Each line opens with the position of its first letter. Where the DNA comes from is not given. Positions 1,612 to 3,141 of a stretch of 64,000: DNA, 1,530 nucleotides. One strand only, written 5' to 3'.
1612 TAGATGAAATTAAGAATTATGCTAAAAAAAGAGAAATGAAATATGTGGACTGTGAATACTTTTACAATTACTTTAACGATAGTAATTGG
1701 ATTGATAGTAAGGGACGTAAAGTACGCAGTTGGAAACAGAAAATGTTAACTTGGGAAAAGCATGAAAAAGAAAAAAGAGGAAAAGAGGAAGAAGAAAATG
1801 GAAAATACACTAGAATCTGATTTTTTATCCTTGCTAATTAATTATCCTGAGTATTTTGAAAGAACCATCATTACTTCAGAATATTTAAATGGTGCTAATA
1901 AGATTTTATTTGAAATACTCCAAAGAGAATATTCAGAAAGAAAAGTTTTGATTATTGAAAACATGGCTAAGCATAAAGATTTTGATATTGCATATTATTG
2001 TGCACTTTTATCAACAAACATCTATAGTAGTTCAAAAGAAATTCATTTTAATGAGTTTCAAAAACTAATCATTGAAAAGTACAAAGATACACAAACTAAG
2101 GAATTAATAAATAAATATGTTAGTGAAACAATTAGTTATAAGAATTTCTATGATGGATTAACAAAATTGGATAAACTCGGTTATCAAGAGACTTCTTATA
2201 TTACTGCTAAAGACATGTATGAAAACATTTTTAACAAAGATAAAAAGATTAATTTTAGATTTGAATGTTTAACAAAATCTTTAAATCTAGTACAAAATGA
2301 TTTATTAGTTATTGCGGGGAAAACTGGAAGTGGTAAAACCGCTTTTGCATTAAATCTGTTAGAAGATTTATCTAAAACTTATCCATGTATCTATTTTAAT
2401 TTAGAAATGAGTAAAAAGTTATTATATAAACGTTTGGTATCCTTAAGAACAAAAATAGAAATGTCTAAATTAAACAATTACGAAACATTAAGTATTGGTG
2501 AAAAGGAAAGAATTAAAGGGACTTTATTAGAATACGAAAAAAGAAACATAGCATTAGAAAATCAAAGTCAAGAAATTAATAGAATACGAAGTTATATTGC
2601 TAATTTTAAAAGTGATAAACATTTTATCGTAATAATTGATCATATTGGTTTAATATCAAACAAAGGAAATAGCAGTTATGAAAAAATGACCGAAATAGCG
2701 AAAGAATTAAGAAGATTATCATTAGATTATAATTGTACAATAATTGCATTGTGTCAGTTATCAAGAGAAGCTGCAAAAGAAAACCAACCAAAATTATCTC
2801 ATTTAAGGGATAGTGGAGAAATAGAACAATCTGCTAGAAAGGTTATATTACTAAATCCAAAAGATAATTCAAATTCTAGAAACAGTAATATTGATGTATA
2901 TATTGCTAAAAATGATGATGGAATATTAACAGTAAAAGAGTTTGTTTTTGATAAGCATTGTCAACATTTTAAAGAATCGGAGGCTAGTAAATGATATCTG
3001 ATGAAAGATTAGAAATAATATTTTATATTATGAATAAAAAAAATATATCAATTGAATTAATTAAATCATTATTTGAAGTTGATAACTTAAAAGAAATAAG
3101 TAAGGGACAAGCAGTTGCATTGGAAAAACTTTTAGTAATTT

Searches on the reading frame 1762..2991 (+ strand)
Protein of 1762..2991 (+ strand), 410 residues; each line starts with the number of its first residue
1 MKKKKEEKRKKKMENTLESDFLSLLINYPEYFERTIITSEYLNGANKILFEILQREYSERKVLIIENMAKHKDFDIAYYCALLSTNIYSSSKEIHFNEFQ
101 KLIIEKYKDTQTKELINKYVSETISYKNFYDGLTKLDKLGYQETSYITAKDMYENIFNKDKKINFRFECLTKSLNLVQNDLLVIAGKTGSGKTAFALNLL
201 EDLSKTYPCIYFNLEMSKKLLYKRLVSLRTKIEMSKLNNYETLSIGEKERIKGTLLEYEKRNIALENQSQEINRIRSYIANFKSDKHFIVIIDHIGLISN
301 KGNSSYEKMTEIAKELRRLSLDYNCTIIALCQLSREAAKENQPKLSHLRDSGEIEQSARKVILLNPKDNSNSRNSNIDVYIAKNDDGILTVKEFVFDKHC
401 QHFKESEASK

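Call 40: find_encoding_contigs(protein=window:1762-2991:+, flank=10000, max_places=4)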
Protein window:1762-2991:+ (410 aa): 3 contigs read that carry it; 3 places shown.
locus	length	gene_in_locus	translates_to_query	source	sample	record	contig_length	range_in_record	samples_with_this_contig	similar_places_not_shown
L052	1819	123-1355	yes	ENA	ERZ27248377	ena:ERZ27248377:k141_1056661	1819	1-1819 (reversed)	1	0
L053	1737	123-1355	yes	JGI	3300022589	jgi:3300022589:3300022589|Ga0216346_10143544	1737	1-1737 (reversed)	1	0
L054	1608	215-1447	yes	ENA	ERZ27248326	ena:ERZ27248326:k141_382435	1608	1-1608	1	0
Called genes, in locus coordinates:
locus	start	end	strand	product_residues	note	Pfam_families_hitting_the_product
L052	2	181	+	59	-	?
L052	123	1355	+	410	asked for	PF03796:DnaB_C, PF04665:Pox_A32 (weak), PF06745:ATPase, PF13481:AAA_25 (weak)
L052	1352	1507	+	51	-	-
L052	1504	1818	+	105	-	?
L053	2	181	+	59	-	?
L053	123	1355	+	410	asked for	PF03796:DnaB_C, PF04665:Pox_A32 (weak), PF06745:ATPase, PF13481:AAA_25 (weak)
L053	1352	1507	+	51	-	-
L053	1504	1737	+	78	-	?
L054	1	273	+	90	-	?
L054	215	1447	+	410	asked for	PF03796:DnaB_C, PF04665:Pox_A32 (weak), PF06745:ATPase, PF13481:AAA_25 (weak)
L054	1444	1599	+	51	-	-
